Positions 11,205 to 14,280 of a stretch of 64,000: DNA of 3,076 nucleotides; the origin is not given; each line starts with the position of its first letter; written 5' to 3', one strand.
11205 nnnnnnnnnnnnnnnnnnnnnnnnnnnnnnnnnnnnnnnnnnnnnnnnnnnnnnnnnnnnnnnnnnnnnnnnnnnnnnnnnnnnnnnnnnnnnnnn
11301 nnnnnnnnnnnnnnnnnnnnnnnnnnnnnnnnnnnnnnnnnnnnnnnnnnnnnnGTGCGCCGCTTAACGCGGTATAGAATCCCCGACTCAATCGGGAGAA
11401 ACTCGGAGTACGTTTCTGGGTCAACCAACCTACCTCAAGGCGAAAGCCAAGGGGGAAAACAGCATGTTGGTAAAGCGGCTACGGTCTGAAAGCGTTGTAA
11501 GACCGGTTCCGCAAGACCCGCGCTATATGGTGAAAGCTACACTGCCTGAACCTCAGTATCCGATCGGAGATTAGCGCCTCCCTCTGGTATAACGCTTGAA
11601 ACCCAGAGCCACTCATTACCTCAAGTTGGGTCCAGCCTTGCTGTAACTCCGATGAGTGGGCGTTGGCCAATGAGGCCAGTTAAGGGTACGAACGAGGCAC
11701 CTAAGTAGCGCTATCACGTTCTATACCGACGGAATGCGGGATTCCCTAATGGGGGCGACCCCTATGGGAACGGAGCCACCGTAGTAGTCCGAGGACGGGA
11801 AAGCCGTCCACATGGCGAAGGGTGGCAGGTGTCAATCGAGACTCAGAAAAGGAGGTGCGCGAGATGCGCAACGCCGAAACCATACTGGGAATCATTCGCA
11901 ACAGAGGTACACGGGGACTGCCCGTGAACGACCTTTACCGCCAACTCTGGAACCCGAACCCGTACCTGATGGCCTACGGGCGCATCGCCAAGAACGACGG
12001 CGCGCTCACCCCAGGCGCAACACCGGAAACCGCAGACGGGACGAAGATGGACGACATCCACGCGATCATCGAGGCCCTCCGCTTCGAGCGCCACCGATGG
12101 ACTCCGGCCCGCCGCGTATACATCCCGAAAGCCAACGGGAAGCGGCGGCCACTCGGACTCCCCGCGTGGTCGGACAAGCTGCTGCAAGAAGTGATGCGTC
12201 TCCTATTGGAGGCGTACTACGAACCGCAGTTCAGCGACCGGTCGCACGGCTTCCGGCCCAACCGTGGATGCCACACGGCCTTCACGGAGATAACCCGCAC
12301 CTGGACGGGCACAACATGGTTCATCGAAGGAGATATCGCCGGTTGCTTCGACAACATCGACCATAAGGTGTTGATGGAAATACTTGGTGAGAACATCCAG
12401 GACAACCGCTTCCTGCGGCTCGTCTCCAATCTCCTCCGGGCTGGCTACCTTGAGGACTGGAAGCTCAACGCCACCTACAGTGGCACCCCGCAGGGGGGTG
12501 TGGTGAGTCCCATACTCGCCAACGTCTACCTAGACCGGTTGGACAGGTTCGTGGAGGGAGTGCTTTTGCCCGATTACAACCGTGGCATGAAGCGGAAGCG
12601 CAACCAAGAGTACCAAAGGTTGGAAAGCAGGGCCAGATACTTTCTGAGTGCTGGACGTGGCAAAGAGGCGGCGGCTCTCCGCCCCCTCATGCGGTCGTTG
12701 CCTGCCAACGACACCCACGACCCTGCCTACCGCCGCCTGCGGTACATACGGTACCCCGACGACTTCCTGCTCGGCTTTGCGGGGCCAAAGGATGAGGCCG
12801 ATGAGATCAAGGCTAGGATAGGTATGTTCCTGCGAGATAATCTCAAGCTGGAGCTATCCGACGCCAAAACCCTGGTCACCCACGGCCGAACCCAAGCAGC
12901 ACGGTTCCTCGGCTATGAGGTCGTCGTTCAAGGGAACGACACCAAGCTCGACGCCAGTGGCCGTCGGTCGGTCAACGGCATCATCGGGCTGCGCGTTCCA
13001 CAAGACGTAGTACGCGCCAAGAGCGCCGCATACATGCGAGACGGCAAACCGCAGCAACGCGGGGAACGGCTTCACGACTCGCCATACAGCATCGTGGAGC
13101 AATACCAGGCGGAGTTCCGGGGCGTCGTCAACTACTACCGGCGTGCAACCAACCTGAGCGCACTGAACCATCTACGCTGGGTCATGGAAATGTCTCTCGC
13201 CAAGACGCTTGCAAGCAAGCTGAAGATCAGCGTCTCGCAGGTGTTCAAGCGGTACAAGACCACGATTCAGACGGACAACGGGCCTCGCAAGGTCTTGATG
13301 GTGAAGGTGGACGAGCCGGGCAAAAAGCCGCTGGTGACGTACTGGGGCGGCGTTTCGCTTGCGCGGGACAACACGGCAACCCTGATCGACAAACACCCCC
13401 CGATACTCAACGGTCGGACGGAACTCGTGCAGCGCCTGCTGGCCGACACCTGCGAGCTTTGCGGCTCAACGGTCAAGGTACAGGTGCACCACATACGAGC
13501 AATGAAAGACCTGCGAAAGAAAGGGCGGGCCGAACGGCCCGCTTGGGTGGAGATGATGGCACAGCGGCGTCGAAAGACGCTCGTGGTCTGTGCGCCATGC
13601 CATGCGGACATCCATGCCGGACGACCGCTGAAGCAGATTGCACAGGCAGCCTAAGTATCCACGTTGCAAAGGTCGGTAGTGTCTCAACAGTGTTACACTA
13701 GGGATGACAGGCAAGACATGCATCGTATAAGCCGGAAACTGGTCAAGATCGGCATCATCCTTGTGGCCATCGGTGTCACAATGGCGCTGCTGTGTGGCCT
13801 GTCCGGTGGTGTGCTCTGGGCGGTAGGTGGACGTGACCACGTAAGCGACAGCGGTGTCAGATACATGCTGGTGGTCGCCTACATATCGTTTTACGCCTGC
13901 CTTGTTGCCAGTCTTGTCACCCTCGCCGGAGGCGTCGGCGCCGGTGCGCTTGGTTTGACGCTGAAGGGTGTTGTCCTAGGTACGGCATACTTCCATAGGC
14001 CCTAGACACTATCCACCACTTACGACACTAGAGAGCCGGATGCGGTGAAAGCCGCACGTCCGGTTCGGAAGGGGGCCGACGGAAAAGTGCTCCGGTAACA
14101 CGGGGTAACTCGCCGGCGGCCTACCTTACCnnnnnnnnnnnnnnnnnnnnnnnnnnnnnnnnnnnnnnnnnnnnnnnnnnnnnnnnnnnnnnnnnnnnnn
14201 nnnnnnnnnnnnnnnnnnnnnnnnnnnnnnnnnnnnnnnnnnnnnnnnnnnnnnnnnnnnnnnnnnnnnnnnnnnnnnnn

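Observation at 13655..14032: Group II intron carrying a passenger membrane-protein gene in domain IV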

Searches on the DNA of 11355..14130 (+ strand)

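Call 5: search_dna_similar(query=window:11355-14130:+, collection=plasmids, mode=distant, max_rows=30)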
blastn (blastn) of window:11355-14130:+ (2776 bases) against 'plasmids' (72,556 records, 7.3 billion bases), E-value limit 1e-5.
Records with a match: 185; places in all: 248; records where one place covers at least 80% of the query: 0.
Best place of each record, by identity: 95-99% 3; 90-95% 29; 80-90% 86; 60-80% 67.
By first word of the organism name: Streptomyces 43; Rhodococcus 18; Sphingobium 16; Mesorhizobium 7; Shinella 7; Sinorhizobium 7; Bacillus 6; Klebsiella 6; Salmonella 4; Novosphingobium 4; and 40 more.
By predicted mobility (MOB-suite, as given by PLSDB): non-mobilizable 76; conjugative 59; mobilizable 50.
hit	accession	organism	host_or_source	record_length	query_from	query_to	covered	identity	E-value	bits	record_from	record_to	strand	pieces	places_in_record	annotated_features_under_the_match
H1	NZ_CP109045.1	Streptomyces halstedii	-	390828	25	2770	67%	66.6%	2e-104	453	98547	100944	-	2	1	none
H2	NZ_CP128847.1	Streptomyces flavofungini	pure culture,Pear garden topsoil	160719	25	1858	66%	64.6%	1e-79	306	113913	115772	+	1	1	none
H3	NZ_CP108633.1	Streptomyces sp. NBC_01136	-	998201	25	1686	60%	64.8%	6e-66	260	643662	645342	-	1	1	reverse transcriptase domain-containing protein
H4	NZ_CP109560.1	Streptomyces sp. NBC_01384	-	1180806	25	1686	60%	64.8%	6e-66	260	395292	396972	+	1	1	record has no annotation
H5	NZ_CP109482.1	Streptomyces sp. NBC_01450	-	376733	437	2770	52%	67.2%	9e-95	427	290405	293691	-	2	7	IS3 family transposase | group II intron reverse transcriptase/maturase | transposase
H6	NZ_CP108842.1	Streptomyces chartreusis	-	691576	25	1568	53%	65.2%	1e-55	302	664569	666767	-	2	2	reverse transcriptase domain-containing protein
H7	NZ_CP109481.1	Streptomyces sp. NBC_01450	-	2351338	302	2771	50%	65.8%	1e-60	306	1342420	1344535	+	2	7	none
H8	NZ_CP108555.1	Streptomyces sp. NBC_01207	-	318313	306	1696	50%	65.6%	3e-76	295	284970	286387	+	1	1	reverse transcriptase domain-containing protein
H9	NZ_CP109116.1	Streptomyces sp. NBC_01768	-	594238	306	1673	49%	65.7%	5e-79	304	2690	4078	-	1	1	reverse transcriptase/maturase family protein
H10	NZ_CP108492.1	Streptomyces sp. NBC_01243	-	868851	306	1673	49%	65.7%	5e-79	304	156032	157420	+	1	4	reverse transcriptase/maturase family protein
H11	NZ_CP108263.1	Streptomyces sp. NBC_00053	-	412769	306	1673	49%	65.6%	8e-77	297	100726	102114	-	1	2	reverse transcriptase/maturase family protein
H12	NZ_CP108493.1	Streptomyces sp. NBC_01243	-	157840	306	1673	49%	65.6%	2e-77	299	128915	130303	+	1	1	reverse transcriptase/maturase family protein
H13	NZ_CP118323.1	Rhodococcus sp. DK176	pure culture,crude oil-contaminated soil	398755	328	1696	49%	65.3%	1e-73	286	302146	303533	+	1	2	reverse transcriptase domain-containing protein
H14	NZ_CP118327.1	Rhodococcus sp. DK17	pure culture,crude oil-contaminated soil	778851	328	1696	49%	65.3%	1e-73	286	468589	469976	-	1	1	reverse transcriptase domain-containing protein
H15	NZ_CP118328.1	Rhodococcus sp. DK17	pure culture,crude oil-contaminated soil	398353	328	1696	49%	65.3%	1e-73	286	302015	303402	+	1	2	reverse transcriptase domain-containing protein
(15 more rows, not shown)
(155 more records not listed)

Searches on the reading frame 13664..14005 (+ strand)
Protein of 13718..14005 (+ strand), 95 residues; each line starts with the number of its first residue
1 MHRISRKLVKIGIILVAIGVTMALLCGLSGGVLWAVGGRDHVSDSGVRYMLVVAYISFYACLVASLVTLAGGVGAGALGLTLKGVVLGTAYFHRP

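Call 4: search_protein_families(library=pfam, proteins=[window:13718-14005:+, window:13664-14005:+], max_evalue=1)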
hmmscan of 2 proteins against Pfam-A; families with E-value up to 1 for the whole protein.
window:13718-14005:+ (95 aa): 1 family
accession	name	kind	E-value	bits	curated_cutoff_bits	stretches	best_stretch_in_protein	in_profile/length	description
PF05478.16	Prominin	-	0.81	8.1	34.3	1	9-70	423-485/799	Prominin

window:13664-14005:+ (113 aa): 1 family
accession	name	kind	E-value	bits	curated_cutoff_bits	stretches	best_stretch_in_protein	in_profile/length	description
PF05478.16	Prominin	-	0.088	11.3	34.3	1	26-88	422-485/799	Prominin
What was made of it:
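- On Known anti-phage defence or phage protein families (for the 95-aa product): Pfam gives only Prominin at E 0.81 (call 4).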

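Call 7: find_homologous_proteins(query=window:13718-14002:+, max_evalue=10)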
Query window:13718-14002:+ (95 aa): 15 proteins with E <= 10 among 58 candidates.
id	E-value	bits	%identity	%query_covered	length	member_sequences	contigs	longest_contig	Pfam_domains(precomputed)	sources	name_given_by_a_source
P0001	1.3e-50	187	99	100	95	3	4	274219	-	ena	-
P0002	1.4e-50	187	99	100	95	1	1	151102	-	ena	-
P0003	7.1e-50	185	99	100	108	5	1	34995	-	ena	-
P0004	6.7e-49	182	98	100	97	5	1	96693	-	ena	-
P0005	6.8e-48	179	96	100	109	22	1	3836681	-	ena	-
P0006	1.7e-47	177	96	100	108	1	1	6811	-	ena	-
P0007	1.2e-26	110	74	99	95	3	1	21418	-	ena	-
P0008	5.4e-25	105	69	99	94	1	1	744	-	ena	-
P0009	1.2e-22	98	63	100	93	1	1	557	-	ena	-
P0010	4.6e-22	96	69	99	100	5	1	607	-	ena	-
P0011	6.7e-15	73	58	99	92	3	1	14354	-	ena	-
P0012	9.0e-15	72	46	99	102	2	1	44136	-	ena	-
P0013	1.8e-14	72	48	99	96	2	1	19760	-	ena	-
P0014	1.6e-13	68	50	99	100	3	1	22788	-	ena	-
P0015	1.5e-4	40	55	57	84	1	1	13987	-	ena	-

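Call 15: find_encoding_contigs(protein=P0012, flank=4000, max_places=3)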
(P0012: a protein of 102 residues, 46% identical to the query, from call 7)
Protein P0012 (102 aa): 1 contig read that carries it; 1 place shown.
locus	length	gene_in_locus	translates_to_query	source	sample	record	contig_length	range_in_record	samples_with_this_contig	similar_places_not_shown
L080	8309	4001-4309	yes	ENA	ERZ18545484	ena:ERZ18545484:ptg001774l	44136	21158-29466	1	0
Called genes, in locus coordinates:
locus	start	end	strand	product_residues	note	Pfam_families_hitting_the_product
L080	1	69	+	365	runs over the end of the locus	-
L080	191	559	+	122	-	PF00436:SSB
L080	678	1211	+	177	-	PF04002:RadC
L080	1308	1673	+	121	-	-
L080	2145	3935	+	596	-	PF00078:RVT_1, PF01348:Intron_maturas2, PF21368:AI2M-like_HNH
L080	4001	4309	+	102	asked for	-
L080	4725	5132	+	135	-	-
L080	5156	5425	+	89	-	-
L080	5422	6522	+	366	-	PF19587:DUF6094, PF05175:MTS (weak)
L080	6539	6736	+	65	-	-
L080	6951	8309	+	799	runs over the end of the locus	PF04851:ResIII (faint)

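Call 16: find_encoding_contigs(protein=P0011, flank=4000, max_places=3)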
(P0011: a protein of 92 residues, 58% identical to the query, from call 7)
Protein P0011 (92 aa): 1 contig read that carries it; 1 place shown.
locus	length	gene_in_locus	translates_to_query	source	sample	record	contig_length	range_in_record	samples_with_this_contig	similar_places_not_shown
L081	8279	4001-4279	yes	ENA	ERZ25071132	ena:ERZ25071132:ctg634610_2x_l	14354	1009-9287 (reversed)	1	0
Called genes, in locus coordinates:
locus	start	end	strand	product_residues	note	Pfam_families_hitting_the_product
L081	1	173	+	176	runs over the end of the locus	-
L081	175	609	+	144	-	PF00436:SSB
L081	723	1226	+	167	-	PF04002:RadC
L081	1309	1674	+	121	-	-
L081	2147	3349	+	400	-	PF00078:RVT_1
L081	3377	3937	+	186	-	PF01348:Intron_maturas2, PF21368:AI2M-like_HNH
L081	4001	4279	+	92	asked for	-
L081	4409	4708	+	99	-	-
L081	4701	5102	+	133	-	-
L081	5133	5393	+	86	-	-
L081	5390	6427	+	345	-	PF02384:N6_Mtase (faint), PF19587:DUF6094, PF05175:MTS (weak)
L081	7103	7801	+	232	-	PF00078:RVT_1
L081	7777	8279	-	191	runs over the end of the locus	PF13358:DDE_3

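Call 17: find_encoding_contigs(protein=P0014, flank=4000, max_places=3)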
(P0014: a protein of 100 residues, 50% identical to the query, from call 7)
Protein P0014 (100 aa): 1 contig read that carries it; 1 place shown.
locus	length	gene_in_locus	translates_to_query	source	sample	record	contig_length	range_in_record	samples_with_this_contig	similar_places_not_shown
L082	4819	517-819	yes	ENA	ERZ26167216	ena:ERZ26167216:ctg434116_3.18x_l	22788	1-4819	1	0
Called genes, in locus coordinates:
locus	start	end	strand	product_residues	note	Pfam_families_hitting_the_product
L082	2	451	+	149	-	?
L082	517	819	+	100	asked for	-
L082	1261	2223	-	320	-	PF01548:DEDD_Tnp_IS110, PF02371:Transposase_20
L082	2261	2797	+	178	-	-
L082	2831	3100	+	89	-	-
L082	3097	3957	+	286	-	PF02384:N6_Mtase (faint), PF19587:DUF6094, PF05175:MTS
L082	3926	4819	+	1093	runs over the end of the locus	PF03160:Calx-beta, PF00041:fn3 (weak), PF13753:SWM_repeat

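Call 40: find_related_loci(query=A1, collection=genome_contigs, flank=3500)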
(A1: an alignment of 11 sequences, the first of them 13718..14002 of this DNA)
Query A1 (95 aa) in genome_contigs; peptide patterns used: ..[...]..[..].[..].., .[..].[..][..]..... (x = any residue, [..] = any of these).
89 stretches matched a pattern; 3 encode a relative of the query (tblastn E <= 1e-3); 3 distinct loci.
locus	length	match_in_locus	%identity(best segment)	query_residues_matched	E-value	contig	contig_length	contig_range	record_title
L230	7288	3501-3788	99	1-95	1e-55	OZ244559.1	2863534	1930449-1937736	MAG: Dehalococcoidia bacterium isolate 59ee8d7c-4f04-4942-b4cb-4e6b98ad6235 genome assembly, chromosome: 1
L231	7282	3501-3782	73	1-94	4e-33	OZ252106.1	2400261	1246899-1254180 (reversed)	MAG: Dehalococcoidia bacterium isolate d31d8665-159d-4565-9351-53eb1ee4eaf8 genome assembly, chromosome: 1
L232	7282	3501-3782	69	1-94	4e-30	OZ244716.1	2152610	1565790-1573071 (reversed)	MAG: Dehalococcoidia bacterium isolate 5fa05855-5253-4680-9f73-9ee1ceb5e725 genome assembly, chromosome: 1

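Call 48: predict_structure(alignment_id=A2)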
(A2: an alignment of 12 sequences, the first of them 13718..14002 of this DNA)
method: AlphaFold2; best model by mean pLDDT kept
length: 95 residues; sequences in the alignment: 12
mean_pLDDT: 67.3   pTM: 0.36
mean pLDDT of the five models: 67.3, 66.9, 65.4, 63.4, 58.4
residues with pLDDT >= 90: 0; 70-90: 35; 50-70: 59; < 50: 1
segments of 3 or more residues with pLDDT < 50: none
pLDDT, mean of each block of 10 residues (from residue 1): 68 79 72 62 55 67 72 70 67 56
secondary structure, 60 per line:
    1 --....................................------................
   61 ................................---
elements in order: H3-38 H45-92
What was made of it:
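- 13718..14005 (+): Cargo A gene: 95-aa protein with two long hydrophobic helices, basic ends and a variable connecting loop. The AlphaFold2 model has helices 3-38 and 45-92, pLDDT 67 (call 48).
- Tried and rejected: AlphaFold2 of cargo A. A plausible helical hairpin, but pLDDT 67 and pTM 0.36, so I ran no fold search because the matches would be meaningless (call 48).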

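Call 63: search_protein_families(library=padloc, proteins=[window:13718-14002:+], max_evalue=0.01)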
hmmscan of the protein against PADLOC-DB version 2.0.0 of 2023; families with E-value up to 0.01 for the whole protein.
window:13718-14002:+ (95 aa): 0 families

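Call 64: search_protein_families(library=phrogs, proteins=[window:13718-14002:+], max_evalue=0.01)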
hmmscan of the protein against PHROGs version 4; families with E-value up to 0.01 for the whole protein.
window:13718-14002:+ (95 aa): 0 families

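Call 83: search_protein_representatives(alignment_id=A2)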
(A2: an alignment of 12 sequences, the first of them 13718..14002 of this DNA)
Query: 12 sequences, 95 profile positions. Proteins with E-value up to 0.001 (for the whole library): 7; up to 1e-10: 4; up to 1e-30: 1. The best 7 are listed.
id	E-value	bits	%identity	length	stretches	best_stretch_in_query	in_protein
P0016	3.4e-34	133.4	-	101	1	2-95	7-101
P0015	3.3e-14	69.3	-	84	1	1-53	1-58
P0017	2.1e-13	66.7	-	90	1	9-86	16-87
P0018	1.6e-12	63.9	-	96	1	3-86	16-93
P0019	8.4e-10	55.2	-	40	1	1-36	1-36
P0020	1.4e-06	44.9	-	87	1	1-89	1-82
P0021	5.6e-04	36.5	-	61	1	41-86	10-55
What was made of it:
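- Pfam, PADLOC and PHROGs give no hit (calls 4, 63, 64), and a search of 1.84 billion representatives found only 7 related sequences (call 83).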

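Call 85: find_encoding_contigs(protein=P0018, flank=4000, max_places=3)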
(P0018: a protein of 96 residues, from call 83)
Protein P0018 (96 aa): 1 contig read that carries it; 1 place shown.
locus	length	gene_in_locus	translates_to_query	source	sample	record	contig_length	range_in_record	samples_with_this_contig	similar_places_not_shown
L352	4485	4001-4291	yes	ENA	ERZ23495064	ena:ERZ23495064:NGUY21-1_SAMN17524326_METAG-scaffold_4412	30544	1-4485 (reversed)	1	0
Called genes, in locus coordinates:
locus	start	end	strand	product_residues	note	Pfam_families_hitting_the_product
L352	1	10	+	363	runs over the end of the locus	-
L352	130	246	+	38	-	PF00436:SSB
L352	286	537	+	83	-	PF00436:SSB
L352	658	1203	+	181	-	PF04002:RadC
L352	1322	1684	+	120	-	-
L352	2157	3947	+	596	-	PF00078:RVT_1, PF01348:Intron_maturas2, PF21368:AI2M-like_HNH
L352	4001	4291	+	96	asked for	-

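Call 86: find_encoding_contigs(protein=P0020, flank=4000, max_places=3)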
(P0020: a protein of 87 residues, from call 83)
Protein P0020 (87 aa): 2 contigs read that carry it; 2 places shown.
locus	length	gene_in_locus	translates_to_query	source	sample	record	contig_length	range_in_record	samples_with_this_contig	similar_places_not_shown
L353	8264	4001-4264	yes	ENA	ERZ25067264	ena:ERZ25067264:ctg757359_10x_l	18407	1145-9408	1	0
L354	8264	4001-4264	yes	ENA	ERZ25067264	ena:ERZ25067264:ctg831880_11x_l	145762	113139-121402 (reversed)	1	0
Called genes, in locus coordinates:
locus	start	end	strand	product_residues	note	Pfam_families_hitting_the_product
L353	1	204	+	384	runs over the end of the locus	PF19295:SufBD_N, PF01458:SUFBD_core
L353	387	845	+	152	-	PF01592:NifU_N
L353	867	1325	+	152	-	PF02082:Rrf2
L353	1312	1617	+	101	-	PF00355:Rieske, PF13806:Rieske_2, PF22543:Rieske_4 (weak)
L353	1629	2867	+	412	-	PF00266:Aminotran_5, PF01041:DegT_DnrJ_EryC1 (weak)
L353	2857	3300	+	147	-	PF01592:NifU_N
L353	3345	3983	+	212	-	PF01195:Pept_tRNA_hydro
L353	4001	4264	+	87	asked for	-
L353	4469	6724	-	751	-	-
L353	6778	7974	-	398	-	-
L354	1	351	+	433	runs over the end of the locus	PF19295:SufBD_N, PF01458:SUFBD_core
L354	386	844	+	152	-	PF01592:NifU_N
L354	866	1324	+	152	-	PF02082:Rrf2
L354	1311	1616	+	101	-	PF00355:Rieske, PF13806:Rieske_2, PF22543:Rieske_4 (weak)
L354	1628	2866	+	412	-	PF00266:Aminotran_5, PF01041:DegT_DnrJ_EryC1 (weak)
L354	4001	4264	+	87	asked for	-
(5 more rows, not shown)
